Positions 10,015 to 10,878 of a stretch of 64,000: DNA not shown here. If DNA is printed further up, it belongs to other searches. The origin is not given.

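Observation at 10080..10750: GC-rich (~50%) foreign islet carrying an intact HTH plus PIN-like ORF, inserted next to copy A of the 155-bp repeat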

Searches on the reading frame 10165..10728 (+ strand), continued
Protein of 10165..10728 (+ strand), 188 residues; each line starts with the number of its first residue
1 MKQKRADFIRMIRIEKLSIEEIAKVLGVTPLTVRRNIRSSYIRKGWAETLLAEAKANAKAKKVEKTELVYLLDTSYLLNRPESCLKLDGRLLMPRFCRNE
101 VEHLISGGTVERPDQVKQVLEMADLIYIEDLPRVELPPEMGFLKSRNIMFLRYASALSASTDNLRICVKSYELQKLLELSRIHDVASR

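Call 64: search_protein_families(library=pfam, proteins=[P0015, P0021, P0026], max_evalue=0.1)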
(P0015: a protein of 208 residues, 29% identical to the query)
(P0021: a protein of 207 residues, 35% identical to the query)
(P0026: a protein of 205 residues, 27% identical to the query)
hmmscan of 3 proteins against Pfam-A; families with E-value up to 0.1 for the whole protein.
P0015 (208 aa): 1 family
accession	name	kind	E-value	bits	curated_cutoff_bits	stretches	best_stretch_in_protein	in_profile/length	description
PF13638.12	PIN_4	-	1.8e-05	25.5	21.9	1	84-193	3-124/132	PIN domain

P0021 (207 aa): 3 families
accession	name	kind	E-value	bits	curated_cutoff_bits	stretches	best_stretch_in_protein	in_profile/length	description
PF01371.25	Trp_repressor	-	0.0038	17.7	27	1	11-61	36-86/88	Trp repressor protein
PF01381.28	HTH_3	-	0.042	14.3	23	0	19-52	5-36/55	Helix-turn-helix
PF13638.12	PIN_4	-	0.073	13.8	21.9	0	84-192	1-122/132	PIN domain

P0026 (205 aa): 3 families
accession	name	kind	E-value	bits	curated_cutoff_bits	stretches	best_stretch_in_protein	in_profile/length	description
PF13638.12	PIN_4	-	0.011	16.5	21.9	1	102-196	19-124/132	PIN domain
PF22458.1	RsmF-B_ferredox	-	0.012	16.2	27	0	23-77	16-69/74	Methyltr_RsmF/B-like, ferredoxin-like domain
PF10487.15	Nup188_N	-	0.043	13.2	22.4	1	8-94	37-119/459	Nucleoporin Nup188, N-terminal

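Call 71: find_encoding_contigs(protein=P0010, flank=6000, max_places=2)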
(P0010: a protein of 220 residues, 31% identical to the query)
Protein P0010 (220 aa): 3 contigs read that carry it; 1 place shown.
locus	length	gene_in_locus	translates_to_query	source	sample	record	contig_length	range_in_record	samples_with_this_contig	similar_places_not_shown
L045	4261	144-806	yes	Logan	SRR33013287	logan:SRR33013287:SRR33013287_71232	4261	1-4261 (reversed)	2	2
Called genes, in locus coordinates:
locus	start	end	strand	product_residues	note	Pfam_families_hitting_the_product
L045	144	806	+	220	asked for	-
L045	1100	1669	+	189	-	PF13302:Acetyltransf_3, PF13420:Acetyltransf_4, PF13523:Acetyltransf_8 (faint), PF00583:Acetyltransf_1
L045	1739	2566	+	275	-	PF00005:ABC_tran, PF13304:AAA_21 (weak)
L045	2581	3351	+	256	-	PF06182:ABC2_membrane_6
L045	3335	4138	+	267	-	PF06182:ABC2_membrane_6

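Call 72: find_encoding_contigs(protein=P0008, flank=6000, max_places=2)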
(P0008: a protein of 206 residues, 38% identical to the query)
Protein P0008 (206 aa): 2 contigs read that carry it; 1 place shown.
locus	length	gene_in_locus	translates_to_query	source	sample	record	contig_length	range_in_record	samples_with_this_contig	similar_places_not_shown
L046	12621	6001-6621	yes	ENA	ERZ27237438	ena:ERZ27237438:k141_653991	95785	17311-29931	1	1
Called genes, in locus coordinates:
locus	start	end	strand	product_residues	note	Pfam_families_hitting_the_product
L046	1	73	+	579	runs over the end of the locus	PF00501:AMP-binding, PF23562:AMP-binding_C_3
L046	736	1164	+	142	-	-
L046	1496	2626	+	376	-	-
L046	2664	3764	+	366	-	-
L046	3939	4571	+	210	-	PF17836:PglD_N, PF25084:LbH_EIF2B (faint), PF25087:GMPPB_C (weak), PF00132:Hexapep (weak)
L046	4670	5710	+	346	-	-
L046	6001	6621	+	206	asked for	-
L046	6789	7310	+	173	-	PF00149:Metallophos, PF12850:Metallophos_2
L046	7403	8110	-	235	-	PF04239:DUF421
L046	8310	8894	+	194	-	-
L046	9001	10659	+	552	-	PF00343:Phosphorylase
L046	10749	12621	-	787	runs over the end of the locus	PF01136:Peptidase_U32, PF12392:DUF3656, PF01136:Peptidase_U32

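Call 87: fold_search(model_id=the predicted structure, library=viral)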
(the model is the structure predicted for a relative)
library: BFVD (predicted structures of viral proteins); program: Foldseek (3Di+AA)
matches with E <= 10: 426; with E <= 0.001: 0
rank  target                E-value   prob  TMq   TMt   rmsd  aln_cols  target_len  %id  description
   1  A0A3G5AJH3            8.5e-03  1.00  0.41  0.22   7.0       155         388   13  DUF1308 domain-containing protein [Satyrvirus sp.]
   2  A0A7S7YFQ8            1.5e-02  1.00  0.48  0.33   3.5       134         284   10  PIN domain-containing protein [Medusavirus stheno T3]
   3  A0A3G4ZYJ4            5.6e-02  0.93  0.35  0.36   8.3       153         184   10  DUF1308 domain-containing protein [Edafosvirus sp.]
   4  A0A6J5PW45            7.2e-02  0.66  0.33  0.17  13.5       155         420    9  HAD-like domain containing protein [uncultured Caudovirales phage]
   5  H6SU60                8.1e-02  0.84  0.36  0.12   9.5       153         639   13  PhoH family [Campylobacter virus IBB35]
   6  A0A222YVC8            1.4e-01  0.57  0.32  0.38   9.6       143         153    9  DprA-like DNA processing chain A [Streptomyces phage Mildred21]
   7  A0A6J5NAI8            2.6e-01  0.60  0.38  0.15  12.3       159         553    6  Prohead protease [uncultured Caudovirales phage]
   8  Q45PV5                2.6e-01  0.47  0.33  0.38   7.2       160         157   10  JK_61P [Escherichia phage Jk06]
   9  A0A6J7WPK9            3.1e-01  0.51  0.37  0.11  14.7       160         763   15  Prohead protease [uncultured Caudovirales phage]
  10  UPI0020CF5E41         3.8e-01  0.38  0.32  0.38   9.5       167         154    8  (no name look-up for this kind of identifier)
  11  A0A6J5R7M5            3.8e-01  0.28  0.28  0.10   6.0       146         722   12  HAD_like domain containing protein [uncultured Caudovirales phage]
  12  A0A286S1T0            4.0e-01  0.41  0.33  0.21   7.0       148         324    5  Polynucleotide kinase [Arthrobacter phage Molivia]
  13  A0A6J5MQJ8            5.4e-01  0.28  0.35  0.17  12.5       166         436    6  Prohead protease [uncultured Caudovirales phage]
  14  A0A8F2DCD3            5.4e-01  0.14  0.21  0.15   7.4       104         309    8  (no name in the UniProt tables at hand)
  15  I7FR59                5.4e-01  0.11  0.21  0.06  14.6       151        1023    9  p347 (Fragment) [Citrus tristeza virus]
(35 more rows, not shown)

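Call 93: search_solved_structures(query=P0015, max_evalue=10, show_alignments=4)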
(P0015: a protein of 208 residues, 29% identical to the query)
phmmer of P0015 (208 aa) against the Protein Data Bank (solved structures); distinct sequences matched with E-value up to 10: 1.
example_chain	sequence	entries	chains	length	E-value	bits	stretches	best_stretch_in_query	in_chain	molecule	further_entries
8vd6_A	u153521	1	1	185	0.28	14.2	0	10-43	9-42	CAP REPEAT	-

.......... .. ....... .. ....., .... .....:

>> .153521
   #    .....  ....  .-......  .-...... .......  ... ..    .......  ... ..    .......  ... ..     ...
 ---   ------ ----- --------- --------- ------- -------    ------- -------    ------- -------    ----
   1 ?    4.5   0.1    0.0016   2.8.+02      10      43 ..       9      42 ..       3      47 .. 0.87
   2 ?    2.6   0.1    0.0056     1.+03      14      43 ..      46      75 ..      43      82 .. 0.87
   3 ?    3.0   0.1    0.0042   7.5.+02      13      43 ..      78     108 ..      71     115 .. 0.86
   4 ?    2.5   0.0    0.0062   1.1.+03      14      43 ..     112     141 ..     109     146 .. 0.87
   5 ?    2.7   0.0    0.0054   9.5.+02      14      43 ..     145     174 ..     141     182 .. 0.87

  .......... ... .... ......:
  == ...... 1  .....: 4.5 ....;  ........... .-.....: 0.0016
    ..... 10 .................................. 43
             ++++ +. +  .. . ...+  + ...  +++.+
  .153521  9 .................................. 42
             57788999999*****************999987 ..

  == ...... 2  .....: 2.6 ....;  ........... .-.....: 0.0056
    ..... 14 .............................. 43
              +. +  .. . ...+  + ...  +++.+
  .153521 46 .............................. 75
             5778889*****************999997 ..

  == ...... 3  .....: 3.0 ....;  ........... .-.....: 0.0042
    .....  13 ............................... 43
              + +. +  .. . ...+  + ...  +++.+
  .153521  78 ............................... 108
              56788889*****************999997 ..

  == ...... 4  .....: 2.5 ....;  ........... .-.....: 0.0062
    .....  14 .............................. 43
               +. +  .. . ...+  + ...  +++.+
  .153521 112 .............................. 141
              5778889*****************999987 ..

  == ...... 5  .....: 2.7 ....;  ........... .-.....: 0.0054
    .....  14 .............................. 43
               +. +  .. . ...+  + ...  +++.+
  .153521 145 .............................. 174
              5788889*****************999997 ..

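Call 97: find_encoding_contigs(protein=P0012, flank=6000, max_places=3)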
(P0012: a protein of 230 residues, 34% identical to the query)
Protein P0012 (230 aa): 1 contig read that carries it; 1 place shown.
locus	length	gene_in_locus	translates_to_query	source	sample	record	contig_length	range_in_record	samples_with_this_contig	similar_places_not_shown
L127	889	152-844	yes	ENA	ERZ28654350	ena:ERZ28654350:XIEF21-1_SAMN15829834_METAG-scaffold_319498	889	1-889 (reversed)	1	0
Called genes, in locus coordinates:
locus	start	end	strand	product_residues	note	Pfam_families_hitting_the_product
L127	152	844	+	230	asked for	-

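Call 102: search_dna_similar(query=P0001, collection=phages, mode=protein, max_evalue=0.01)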
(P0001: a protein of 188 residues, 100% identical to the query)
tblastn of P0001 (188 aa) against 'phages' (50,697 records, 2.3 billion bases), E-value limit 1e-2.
No match.

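Call 103: search_dna_similar(query=P0001, collection=plasmids, mode=protein, max_evalue=0.01)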
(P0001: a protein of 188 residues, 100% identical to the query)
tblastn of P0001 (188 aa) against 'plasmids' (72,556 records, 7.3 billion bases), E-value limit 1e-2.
No match.
